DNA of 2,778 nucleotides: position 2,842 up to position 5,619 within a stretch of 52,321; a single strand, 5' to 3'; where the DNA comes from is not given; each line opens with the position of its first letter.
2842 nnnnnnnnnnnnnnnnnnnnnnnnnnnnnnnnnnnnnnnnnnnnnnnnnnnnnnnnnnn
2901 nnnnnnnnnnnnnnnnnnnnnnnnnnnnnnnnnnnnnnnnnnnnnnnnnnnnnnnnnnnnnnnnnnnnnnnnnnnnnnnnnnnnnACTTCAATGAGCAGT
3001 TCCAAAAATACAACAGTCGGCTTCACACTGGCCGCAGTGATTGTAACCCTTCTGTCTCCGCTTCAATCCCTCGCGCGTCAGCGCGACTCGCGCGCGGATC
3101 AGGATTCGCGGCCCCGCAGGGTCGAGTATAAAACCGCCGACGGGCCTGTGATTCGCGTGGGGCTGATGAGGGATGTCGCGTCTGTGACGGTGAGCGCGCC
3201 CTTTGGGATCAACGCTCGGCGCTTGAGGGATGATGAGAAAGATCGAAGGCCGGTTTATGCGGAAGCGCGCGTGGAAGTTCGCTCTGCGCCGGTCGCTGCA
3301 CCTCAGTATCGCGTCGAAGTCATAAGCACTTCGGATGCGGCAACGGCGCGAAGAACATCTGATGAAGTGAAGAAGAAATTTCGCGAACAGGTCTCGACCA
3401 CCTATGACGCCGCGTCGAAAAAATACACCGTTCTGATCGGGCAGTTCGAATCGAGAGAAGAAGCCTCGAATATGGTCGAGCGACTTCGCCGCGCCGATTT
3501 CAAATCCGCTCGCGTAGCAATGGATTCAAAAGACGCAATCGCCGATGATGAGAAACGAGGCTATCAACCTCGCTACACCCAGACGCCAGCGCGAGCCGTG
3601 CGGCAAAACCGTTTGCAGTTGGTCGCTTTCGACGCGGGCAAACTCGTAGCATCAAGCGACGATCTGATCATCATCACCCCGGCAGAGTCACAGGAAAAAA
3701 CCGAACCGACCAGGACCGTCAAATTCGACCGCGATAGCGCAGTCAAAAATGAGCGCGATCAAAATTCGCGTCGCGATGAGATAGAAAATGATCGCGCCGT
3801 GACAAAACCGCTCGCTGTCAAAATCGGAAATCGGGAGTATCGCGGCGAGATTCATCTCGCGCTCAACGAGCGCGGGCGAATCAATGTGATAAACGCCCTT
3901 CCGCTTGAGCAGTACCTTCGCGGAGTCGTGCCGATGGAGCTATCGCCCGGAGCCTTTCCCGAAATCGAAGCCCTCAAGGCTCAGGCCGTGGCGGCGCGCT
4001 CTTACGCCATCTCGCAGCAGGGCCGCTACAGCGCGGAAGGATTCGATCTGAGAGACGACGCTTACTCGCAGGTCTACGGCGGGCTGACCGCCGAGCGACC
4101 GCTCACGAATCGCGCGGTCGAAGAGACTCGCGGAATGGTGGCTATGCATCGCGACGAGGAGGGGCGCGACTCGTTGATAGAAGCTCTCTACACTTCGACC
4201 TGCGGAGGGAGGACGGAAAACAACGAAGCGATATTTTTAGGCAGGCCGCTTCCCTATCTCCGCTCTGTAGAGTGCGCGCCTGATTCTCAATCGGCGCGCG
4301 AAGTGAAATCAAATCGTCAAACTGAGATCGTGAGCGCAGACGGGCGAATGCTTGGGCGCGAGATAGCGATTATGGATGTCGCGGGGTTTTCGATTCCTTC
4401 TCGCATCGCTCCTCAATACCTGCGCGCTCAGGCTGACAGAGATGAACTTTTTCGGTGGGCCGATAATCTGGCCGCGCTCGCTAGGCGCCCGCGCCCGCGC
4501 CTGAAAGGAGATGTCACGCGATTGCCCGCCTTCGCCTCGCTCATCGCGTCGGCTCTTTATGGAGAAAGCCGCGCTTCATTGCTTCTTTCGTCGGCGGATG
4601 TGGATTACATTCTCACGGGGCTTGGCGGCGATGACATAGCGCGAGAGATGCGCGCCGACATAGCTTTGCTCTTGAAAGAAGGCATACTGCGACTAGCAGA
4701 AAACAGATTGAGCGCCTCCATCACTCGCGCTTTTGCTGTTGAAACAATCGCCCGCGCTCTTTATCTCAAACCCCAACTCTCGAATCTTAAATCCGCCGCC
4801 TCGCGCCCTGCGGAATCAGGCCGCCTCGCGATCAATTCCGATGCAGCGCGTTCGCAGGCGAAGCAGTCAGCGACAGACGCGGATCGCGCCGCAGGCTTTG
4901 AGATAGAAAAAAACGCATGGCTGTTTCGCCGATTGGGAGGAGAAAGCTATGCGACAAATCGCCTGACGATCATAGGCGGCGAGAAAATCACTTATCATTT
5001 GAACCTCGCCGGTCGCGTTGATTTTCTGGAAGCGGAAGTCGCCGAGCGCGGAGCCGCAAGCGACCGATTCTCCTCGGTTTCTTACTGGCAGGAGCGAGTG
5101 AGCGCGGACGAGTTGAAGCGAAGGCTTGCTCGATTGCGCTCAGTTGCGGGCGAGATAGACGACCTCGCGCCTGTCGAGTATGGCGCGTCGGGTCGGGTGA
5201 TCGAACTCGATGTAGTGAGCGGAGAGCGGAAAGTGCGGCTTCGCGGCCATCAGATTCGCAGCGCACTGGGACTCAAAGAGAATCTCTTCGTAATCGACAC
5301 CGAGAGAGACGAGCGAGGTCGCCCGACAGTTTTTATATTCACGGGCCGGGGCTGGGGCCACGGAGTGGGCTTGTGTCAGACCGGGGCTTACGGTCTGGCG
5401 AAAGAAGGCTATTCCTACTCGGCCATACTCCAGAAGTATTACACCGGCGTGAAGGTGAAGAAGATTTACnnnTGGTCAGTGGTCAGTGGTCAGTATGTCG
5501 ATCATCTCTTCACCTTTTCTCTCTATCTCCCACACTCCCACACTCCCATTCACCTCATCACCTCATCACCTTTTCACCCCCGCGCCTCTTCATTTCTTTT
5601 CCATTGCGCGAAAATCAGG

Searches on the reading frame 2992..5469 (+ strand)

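Call 33: search_protein_families(library=pfam, proteins=[window:2992-5469:+], max_evalue=0.00001)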
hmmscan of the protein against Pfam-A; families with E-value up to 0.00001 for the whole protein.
window:2992-5469:+ (826 aa): 2 families
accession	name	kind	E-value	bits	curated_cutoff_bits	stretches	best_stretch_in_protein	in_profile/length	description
PF08486.15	SpoIID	-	3.3e-24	85.8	23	1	294-385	2-96/97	Stage II sporulation protein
PF05036.18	SPOR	-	5.9e-07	30.2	21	1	105-174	4-74/76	SPOR domain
